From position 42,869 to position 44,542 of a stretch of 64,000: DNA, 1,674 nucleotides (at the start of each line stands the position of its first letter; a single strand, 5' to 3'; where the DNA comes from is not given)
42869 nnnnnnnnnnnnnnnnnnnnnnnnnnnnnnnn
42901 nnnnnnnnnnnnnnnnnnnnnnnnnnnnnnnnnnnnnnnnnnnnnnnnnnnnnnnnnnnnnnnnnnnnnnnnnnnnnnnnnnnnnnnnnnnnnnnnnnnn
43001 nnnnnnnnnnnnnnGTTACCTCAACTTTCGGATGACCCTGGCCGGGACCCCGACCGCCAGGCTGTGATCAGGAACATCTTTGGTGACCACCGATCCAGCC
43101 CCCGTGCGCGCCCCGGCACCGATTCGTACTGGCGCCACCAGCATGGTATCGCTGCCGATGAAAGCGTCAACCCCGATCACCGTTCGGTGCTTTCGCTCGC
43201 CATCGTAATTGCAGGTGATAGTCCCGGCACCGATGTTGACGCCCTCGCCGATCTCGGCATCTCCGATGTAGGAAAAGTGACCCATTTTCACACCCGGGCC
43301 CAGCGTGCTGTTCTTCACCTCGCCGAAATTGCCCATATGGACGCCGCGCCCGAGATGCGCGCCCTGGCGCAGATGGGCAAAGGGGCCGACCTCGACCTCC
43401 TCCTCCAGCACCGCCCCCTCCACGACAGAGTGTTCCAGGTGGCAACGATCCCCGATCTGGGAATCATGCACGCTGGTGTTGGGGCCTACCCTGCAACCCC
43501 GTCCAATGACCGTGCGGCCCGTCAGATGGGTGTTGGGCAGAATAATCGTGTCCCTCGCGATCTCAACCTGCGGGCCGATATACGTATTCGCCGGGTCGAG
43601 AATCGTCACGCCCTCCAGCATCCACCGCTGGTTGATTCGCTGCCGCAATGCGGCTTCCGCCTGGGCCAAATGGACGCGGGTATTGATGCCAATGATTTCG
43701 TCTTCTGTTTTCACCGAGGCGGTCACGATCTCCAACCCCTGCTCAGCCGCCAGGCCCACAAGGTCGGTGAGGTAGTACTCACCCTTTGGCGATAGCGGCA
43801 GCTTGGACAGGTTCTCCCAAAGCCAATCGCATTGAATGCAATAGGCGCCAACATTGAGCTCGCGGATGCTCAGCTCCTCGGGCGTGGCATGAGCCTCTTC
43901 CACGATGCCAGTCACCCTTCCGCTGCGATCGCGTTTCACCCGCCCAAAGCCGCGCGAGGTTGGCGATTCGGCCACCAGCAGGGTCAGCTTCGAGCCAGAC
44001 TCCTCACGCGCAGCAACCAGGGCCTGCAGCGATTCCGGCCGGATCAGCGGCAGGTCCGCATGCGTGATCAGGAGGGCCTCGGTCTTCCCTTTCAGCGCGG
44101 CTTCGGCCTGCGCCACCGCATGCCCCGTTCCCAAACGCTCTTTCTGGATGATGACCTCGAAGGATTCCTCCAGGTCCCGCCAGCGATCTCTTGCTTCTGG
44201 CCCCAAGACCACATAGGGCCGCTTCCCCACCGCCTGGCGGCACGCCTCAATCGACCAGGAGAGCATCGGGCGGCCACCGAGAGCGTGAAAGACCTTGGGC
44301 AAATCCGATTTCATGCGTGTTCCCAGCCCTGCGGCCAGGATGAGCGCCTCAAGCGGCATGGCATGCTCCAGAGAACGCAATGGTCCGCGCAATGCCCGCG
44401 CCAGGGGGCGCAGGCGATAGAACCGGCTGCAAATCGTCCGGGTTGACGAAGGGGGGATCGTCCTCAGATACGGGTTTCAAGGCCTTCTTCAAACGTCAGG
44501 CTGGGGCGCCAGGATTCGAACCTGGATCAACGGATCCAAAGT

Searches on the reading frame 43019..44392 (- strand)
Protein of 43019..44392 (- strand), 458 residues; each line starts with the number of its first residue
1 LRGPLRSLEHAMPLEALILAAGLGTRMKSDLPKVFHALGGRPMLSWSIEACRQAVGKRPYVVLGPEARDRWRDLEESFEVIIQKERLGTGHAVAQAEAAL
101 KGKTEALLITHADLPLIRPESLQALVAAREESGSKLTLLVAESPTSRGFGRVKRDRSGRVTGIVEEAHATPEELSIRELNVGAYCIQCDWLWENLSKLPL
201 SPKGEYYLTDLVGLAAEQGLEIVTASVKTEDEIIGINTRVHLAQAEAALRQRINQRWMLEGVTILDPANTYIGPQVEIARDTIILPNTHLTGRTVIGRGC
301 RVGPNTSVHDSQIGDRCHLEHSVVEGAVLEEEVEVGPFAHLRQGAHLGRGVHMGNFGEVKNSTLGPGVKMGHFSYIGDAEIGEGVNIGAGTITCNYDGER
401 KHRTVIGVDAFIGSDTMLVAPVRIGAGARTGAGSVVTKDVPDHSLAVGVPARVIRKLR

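Call 9: search_protein_families(library=pfam, proteins=[window:43019-44392:-], max_evalue=0.001)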
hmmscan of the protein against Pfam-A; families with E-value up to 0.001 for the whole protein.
window:43019-44392:- (458 aa): 7 families
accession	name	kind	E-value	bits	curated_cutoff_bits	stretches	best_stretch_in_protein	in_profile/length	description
PF00132.30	Hexapep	-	7.6e-29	98.6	27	3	294-324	2-33/36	Bacterial transferase hexapeptide (six repeats)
PF12804.13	NTP_transf_3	-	1.1e-19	71.6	27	1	16-141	1-123/160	MobA-like NTP transferase domain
PF25084.1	LbH_EIF2B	-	1.2e-13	51.4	54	1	269-355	15-101/105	EIF2B subunit epsilon LbH domain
PF00483.29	NTP_transferase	-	1.3e-13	51.5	21.2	1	16-219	2-213/245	Nucleotidyl transferase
PF01128.25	IspD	-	1.1e-12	48.7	27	1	16-133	3-121/221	2-C-methyl-D-erythritol 4-phosphate cytidylyltransferase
PF14602.12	Hexapep_2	-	2.7e-05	24.2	27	0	404-438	2-34/34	Hexapeptide repeat of succinyl-transferase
PF24894.1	Hexapep_GlmU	-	0.00026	21.5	23.3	0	294-343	19-68/104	GlmU-like, C-terminal hexapeptide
